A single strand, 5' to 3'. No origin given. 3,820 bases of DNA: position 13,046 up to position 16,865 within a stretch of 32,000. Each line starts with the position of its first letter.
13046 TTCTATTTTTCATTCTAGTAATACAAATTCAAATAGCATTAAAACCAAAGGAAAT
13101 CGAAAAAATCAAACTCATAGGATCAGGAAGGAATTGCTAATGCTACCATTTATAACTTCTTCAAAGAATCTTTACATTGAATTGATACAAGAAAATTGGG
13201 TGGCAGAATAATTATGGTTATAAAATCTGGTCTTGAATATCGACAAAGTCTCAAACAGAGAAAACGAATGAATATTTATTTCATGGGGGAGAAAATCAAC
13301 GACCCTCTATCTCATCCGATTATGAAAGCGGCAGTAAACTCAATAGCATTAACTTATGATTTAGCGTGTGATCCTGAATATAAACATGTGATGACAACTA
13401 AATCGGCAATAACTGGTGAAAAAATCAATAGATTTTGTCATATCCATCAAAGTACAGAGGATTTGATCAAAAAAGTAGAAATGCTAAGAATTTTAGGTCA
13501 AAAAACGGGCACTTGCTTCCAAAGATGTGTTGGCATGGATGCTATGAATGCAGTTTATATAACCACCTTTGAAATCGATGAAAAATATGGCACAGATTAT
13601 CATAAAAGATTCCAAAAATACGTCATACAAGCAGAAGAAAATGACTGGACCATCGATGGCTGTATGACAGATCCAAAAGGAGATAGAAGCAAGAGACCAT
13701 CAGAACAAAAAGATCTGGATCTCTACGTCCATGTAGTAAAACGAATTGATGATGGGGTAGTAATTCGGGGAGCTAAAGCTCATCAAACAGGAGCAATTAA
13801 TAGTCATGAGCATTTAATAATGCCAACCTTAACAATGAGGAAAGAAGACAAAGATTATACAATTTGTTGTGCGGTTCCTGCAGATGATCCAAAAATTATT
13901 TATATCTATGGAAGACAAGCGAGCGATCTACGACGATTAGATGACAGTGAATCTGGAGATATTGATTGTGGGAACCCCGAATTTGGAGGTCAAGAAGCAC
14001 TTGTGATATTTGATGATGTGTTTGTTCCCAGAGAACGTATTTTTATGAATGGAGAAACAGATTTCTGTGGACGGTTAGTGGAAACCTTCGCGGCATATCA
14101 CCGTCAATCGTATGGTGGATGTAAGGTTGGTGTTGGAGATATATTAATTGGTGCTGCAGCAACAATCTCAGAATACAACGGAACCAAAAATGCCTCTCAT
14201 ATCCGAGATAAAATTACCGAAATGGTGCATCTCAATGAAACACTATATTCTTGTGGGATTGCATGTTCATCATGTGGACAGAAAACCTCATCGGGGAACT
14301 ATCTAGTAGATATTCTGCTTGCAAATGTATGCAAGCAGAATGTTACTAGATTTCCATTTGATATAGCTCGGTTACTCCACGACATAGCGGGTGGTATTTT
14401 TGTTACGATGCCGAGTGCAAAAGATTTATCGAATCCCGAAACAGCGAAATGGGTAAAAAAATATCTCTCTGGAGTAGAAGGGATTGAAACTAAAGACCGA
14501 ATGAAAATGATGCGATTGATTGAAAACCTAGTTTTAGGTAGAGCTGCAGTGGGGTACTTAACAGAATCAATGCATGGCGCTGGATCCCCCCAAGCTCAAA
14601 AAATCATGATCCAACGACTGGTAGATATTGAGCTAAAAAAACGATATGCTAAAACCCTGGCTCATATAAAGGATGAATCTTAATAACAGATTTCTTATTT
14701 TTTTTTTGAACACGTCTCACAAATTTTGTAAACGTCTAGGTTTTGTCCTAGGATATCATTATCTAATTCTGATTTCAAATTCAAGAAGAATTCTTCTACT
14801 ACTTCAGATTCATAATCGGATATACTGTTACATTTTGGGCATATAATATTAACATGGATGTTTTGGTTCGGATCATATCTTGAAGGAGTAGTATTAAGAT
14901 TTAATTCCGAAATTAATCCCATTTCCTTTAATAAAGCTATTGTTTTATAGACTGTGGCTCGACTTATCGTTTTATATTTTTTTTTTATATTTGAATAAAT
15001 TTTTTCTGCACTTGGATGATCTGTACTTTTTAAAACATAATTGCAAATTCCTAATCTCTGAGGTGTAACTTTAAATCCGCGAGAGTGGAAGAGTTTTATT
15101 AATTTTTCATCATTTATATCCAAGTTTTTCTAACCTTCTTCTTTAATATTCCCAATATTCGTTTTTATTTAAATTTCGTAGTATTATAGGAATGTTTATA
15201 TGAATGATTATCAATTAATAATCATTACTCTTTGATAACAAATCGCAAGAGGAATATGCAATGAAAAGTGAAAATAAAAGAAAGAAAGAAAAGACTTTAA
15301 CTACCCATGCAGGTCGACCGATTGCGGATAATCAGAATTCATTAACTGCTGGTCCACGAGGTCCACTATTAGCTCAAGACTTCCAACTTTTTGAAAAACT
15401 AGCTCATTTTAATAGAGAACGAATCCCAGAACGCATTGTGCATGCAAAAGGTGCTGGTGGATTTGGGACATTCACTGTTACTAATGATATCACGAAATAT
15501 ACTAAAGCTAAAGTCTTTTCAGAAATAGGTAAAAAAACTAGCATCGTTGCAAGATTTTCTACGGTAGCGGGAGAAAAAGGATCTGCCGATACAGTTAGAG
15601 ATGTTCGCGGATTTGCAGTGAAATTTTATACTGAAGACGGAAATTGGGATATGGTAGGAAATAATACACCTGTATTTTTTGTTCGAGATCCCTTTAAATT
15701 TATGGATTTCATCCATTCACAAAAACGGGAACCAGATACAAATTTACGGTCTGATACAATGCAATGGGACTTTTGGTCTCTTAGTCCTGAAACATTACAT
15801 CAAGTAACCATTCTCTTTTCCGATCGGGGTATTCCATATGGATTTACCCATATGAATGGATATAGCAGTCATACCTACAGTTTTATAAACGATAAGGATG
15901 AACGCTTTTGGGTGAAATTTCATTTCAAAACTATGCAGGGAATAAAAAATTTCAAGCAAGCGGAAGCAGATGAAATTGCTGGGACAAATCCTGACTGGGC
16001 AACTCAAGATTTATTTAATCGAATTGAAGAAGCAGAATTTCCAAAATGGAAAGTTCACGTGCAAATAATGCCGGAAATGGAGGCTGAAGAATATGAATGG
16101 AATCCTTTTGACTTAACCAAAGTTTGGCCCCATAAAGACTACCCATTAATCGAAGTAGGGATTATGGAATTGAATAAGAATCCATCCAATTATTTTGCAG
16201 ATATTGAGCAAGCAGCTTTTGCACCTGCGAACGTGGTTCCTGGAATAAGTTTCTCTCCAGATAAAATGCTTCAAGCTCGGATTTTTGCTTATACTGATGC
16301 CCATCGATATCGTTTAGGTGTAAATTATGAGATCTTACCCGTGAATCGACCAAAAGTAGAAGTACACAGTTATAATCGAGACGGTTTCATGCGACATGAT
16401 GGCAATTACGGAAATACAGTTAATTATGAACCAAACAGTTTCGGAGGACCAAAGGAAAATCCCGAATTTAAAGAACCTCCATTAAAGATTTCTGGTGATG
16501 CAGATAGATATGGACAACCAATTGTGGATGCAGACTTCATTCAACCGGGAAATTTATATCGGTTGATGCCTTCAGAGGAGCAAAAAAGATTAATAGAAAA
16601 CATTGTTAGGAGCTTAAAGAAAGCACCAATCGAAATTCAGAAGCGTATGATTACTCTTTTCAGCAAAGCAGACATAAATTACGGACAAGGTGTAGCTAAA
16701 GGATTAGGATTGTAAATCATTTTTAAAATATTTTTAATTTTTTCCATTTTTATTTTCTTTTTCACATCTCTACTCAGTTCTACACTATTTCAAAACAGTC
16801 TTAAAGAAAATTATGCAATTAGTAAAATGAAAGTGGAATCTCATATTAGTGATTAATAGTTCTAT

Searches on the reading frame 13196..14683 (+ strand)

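Call 78: search_protein_families(library=pfam, proteins=[window:13196-14683:+], max_evalue=0.00001)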
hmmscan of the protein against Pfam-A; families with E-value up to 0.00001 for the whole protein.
window:13196-14683:+ (495 aa): 2 families
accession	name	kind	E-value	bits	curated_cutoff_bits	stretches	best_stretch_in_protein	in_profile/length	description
PF11794.13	HpaB_N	-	1.7e-99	333.3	35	1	13-284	3-270/270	4-hydroxyphenylacetate 3-hydroxylase N terminal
PF03241.18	HpaB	-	9.7e-74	247.3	25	1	291-489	1-201/202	4-hydroxyphenylacetate 3-hydroxylase C terminal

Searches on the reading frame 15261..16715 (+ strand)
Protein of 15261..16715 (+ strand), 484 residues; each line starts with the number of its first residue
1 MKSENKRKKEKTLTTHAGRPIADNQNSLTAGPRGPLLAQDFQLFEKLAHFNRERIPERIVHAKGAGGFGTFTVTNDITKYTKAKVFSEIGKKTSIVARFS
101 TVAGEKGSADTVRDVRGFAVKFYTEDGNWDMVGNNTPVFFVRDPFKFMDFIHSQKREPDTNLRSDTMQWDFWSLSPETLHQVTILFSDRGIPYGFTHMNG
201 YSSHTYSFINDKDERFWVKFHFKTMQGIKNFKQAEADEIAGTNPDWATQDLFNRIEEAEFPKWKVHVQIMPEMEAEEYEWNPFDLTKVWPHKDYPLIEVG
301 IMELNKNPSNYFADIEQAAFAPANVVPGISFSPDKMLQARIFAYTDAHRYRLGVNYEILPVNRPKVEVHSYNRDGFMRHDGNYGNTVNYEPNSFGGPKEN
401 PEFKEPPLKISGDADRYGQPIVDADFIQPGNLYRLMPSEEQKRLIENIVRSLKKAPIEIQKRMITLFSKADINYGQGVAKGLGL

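Call 78: search_protein_families(library=pfam, proteins=[window:15261-16715:+], max_evalue=0.00001)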
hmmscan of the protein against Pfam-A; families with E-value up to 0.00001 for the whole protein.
window:15261-16715:+ (484 aa): 2 families
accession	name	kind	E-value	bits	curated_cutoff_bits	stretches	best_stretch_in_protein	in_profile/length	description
PF00199.24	Catalase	-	1.3e-196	653.7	25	1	14-395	1-382/383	Catalase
PF06628.17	Catalase-rel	-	1.3e-19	70.6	30.1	1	424-482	6-65/65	Catalase-related immune-responsive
